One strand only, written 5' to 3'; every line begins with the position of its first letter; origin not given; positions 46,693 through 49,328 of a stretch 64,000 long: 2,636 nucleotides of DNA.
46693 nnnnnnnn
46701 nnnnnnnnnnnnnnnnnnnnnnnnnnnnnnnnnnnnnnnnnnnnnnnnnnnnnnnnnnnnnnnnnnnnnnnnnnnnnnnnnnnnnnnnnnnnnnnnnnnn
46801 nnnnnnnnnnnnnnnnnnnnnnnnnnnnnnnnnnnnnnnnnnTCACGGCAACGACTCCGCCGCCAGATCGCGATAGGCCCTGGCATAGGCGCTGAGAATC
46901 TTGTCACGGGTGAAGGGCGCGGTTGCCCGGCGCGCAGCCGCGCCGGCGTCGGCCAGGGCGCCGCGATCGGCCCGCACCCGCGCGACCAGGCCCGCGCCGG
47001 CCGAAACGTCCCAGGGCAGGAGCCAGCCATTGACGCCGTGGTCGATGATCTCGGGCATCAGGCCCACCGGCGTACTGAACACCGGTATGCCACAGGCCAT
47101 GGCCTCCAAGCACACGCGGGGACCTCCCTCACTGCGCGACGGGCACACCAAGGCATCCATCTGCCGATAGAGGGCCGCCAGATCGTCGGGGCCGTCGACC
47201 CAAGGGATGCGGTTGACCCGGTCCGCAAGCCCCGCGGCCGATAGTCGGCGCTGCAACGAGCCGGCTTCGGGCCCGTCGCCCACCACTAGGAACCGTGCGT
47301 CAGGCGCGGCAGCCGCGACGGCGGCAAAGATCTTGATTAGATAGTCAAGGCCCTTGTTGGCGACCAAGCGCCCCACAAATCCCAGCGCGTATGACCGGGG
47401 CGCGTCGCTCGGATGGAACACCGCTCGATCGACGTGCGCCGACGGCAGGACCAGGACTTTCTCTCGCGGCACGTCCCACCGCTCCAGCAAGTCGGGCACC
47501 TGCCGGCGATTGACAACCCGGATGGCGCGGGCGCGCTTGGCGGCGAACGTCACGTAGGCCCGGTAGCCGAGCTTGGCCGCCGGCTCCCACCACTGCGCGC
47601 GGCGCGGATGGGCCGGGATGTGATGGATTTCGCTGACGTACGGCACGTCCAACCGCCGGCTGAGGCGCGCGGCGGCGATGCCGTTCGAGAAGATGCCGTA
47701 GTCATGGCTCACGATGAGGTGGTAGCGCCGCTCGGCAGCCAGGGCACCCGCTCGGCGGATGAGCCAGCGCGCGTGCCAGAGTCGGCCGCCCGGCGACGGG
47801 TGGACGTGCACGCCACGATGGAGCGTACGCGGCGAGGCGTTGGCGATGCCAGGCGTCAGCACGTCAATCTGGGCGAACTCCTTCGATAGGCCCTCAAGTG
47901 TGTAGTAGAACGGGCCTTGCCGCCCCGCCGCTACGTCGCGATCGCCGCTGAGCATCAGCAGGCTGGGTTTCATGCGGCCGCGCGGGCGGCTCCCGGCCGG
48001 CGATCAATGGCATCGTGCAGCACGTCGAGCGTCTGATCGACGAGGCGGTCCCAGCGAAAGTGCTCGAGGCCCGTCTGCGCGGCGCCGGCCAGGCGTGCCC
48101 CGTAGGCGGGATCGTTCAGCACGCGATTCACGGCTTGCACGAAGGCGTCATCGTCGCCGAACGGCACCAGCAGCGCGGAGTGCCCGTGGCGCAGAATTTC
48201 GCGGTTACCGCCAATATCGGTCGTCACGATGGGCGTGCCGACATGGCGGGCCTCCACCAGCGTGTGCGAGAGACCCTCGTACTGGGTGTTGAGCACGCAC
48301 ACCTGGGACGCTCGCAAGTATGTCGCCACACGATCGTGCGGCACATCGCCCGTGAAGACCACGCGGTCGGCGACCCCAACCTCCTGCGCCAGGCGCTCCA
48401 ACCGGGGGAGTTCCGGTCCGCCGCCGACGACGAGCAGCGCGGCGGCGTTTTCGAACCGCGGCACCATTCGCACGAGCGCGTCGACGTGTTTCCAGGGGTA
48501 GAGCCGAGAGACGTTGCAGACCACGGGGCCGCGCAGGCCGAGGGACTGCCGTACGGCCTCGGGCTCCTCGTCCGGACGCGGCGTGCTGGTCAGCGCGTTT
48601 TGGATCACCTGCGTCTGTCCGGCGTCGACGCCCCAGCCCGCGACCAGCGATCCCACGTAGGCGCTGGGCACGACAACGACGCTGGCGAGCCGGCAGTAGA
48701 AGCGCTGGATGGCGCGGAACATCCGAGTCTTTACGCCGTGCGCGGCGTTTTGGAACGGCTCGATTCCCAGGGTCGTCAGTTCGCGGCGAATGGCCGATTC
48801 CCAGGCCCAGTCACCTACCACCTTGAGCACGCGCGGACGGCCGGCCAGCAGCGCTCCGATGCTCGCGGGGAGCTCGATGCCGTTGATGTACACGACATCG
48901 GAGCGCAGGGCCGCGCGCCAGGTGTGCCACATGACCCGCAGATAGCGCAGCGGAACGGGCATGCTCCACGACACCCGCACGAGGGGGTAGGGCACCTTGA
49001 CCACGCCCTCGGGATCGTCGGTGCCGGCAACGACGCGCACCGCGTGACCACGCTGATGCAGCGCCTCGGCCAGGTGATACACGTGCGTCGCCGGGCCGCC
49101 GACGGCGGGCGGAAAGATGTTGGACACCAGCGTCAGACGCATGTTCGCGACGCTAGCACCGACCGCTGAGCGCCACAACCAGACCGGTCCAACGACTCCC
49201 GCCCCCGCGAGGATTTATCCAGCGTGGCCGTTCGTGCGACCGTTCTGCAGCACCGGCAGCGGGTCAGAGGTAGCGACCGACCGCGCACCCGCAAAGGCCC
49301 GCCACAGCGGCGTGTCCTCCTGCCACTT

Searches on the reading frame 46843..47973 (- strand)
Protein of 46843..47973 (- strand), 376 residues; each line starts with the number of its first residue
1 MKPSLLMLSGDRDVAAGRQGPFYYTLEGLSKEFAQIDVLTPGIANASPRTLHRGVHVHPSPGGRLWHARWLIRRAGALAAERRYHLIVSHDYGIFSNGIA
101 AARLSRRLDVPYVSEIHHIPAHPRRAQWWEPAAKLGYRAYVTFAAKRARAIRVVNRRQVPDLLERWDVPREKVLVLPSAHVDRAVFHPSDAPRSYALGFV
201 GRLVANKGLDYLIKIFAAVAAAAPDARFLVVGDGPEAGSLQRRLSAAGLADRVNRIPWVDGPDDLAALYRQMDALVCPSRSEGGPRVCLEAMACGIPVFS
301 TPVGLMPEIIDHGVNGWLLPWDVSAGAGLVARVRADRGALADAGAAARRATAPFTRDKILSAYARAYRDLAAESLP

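Call 3: search_protein_families(library=pfam, proteins=[window:46843-47973:-], max_evalue=0.01)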
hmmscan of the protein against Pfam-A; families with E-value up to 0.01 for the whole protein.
window:46843-47973:- (376 aa): 6 families
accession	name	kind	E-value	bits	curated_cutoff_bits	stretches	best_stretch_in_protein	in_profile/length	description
PF13692.12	Glyco_trans_1_4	-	1.1e-34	120.2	27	1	197-327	4-133/142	Glycosyl transferases group 1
PF00534.26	Glycos_transf_1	-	4.4e-34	117.9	26.4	1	196-347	17-169/172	Glycosyl transferases group 1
PF13579.12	Glyco_trans_4_4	-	1.1e-13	52.3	29.7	1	26-177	11-156/158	Glycosyl transferase 4-like domain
PF13439.12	Glyco_transf_4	-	1.8e-11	44.8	28.5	1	24-177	10-163/170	Glycosyltransferase Family 4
PF20706.3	GT4-conflict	-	1.5e-10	41.1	26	1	58-299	58-309/385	Family 4 Glycosyltransferase in conflict systems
PF13524.12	Glyco_trans_1_2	-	8.8e-05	22.9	25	1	216-349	6-127/144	Glycosyl transferase-like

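Call 4: search_protein_families(library=ncbifam, proteins=[window:46843-47973:-], max_evalue=0.01)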
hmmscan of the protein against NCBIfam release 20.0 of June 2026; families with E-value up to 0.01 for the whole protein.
window:46843-47973:- (376 aa): 34 families (the best 25 are shown)
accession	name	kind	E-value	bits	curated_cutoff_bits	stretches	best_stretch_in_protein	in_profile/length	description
TIGR03088.1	stp2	hypoth_equivalog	1.9e-27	96.3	409.05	1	187-369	187-372/374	TIGR03088 family PEP-CTERM/XrtA system glycosyltransferase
TIGR03999.1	thiol_BshA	equivalog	1.5e-21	76.8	273.7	1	208-370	213-373/375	N-acetyl-alpha-D-glucosaminyl L-malate synthase BshA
TIGR04063.1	stp3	hypoth_equivalog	1.1e-19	70.7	442.05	1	71-349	80-373/397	TIGR04063 family PEP-CTERM/XrtA system glycosyltransferase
NF041876.1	EPS_EpsE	equivalog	5.4e-17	62.1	400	1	186-350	206-375/389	exopolysaccharide biosynthesis GT4 family glycosyltransferase EpsE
NF011726.0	PRK15179.1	equivalog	6.4e-17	61.1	733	1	183-367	506-691/694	Vi polysaccharide biosynthesis protein TviE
TIGR03449.1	mycothiol_MshA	equivalog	1.7e-16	60.1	462.5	1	77-371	96-404/406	D-inositol-3-phosphate glycosyltransferase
TIGR02149.1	glgA_Coryne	subfamily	2.7e-16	59.7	302.4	1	144-349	141-361/391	glycogen synthase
NF047684.1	TeichurnBiosyTuaC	equivalog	3.3e-13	49.3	550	1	198-312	223-330/391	teichuronic acid biosynthesis protein TuaC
TIGR04157.1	glyco_rSAM_CFB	subfamily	3.2e-12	46.2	400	1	199-320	232-349/406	TIGR04157 family glycosyltransferase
NF012034.0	PRK15490.1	equivalog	9.2e-12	44.1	813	1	196-319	400-520/578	Vi polysaccharide biosynthesis glycosyltransferase TviE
NF007396.0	PRK09922.1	equivalog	4.3e-11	42.3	385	1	193-318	181-307/361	lipopolysaccharide 1,6-galactosyltransferase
TIGR04047.1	MSMEG_0565_glyc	hypoth_equivalog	3.6e-10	39.5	259.85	1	81-363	84-367/373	MSMEG_0565 family glycosyltransferase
TIGR04005.1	wcaL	equivalog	3.8e-10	39.2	537.6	1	168-327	194-361/406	colanic acid biosynthesis glycosyltransferase WcaL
TIGR02918.1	TIGR02918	equivalog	5.7e-10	38.5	574.6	1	165-324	291-446/500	accessory Sec system glycosyltransferase GtfA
NF053787.1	GlcN_PG_synth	equivalog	9e-10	37.9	480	1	99-370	96-359/361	N-acetylglucosaminyl phosphatidylglycerol synthase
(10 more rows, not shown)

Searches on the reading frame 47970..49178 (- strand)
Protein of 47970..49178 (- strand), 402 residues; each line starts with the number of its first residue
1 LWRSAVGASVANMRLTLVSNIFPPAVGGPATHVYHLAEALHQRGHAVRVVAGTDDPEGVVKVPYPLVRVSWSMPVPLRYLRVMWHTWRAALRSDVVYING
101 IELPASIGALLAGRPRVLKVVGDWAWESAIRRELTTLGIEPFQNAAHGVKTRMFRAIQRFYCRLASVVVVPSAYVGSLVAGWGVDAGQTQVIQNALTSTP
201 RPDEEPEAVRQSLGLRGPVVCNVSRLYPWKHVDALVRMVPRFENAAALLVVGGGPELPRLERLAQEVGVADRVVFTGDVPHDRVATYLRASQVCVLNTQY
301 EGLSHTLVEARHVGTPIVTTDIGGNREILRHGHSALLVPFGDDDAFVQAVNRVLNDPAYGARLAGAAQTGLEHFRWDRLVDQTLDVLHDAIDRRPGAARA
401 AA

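Call 3: search_protein_families(library=pfam, proteins=[window:47970-49178:-], max_evalue=0.01)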
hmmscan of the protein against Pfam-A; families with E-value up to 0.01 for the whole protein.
window:47970-49178:- (402 aa): 6 families
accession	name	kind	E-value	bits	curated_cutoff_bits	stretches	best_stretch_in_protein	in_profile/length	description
PF00534.26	Glycos_transf_1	-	3.2e-35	121.6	26.4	1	216-366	14-168/172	Glycosyl transferases group 1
PF13692.12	Glyco_trans_1_4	-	9e-33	114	27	1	218-356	2-142/142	Glycosyl transferases group 1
PF13579.12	Glyco_trans_4_4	-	1.1e-16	62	29.7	1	27-194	1-157/158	Glycosyl transferase 4-like domain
PF13439.12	Glyco_transf_4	-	1.5e-16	61.3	28.5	1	26-195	1-165/170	Glycosyltransferase Family 4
PF13524.12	Glyco_trans_1_2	-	1.4e-06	28.7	25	1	266-384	27-143/144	Glycosyl transferase-like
PF20706.3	GT4-conflict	-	2.8e-06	27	26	1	175-381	153-383/385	Family 4 Glycosyltransferase in conflict systems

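Call 4: search_protein_families(library=ncbifam, proteins=[window:47970-49178:-], max_evalue=0.01)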
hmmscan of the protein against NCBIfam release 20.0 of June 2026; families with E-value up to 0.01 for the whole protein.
window:47970-49178:- (402 aa): 36 families (the best 25 are shown)
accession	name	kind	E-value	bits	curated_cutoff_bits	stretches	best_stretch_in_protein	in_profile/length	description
TIGR04063.1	stp3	hypoth_equivalog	4.3e-25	88.4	442.05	1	144-383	137-388/397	TIGR04063 family PEP-CTERM/XrtA system glycosyltransferase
TIGR03088.1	stp2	hypoth_equivalog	3.5e-23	82.3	409.05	1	219-387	196-370/374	TIGR03088 family PEP-CTERM/XrtA system glycosyltransferase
TIGR03999.1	thiol_BshA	equivalog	1.3e-22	80.3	273.7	1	187-388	167-371/375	N-acetyl-alpha-D-glucosaminyl L-malate synthase BshA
TIGR03449.1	mycothiol_MshA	equivalog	2.7e-22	79.3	462.5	1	176-391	177-404/406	D-inositol-3-phosphate glycosyltransferase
NF041876.1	EPS_EpsE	equivalog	3e-19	69.6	400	1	256-371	261-376/389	exopolysaccharide biosynthesis GT4 family glycosyltransferase EpsE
NF038229.1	Glyco4_Geo_Pelo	equivalog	5.9e-19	68.3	400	1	226-372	170-318/338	GPMC system family 4 glycosyltransferase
TIGR02149.1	glgA_Coryne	subfamily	1.9e-17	63.5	302.4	1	170-388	151-388/391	glycogen synthase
NF047684.1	TeichurnBiosyTuaC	equivalog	6.1e-17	61.6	550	1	204-360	204-358/391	teichuronic acid biosynthesis protein TuaC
NF050063.1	ProtGlycPglJ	equivalog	4.4e-16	59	500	1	173-369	154-345/363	N-acetylgalactosamine-N,N'-diacetylbacillosaminyl-diphospho-undecaprenol 4-alpha-N-acetylgalactosaminyltransferase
TIGR04047.1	MSMEG_0565_glyc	hypoth_equivalog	1.4e-15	57.3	259.85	1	158-386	133-370/373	MSMEG_0565 family glycosyltransferase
NF053787.1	GlcN_PG_synth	equivalog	5.4e-15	55.1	480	1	21-388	9-357/361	N-acetylglucosaminyl phosphatidylglycerol synthase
NF011726.0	PRK15179.1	equivalog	2.6e-14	52.5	733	1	236-342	536-643/694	Vi polysaccharide biosynthesis protein TviE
TIGR04348.1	TIGR04348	equivalog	3.4e-12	46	300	1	251-375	172-296/310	selenoneine biosynthesis selenosugar synthase SenB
NF007396.0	PRK09922.1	equivalog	1.5e-11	43.8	385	1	229-356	196-326/361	lipopolysaccharide 1,6-galactosyltransferase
TIGR04157.1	glyco_rSAM_CFB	subfamily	8.8e-11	41.4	400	1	154-354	160-364/406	TIGR04157 family glycosyltransferase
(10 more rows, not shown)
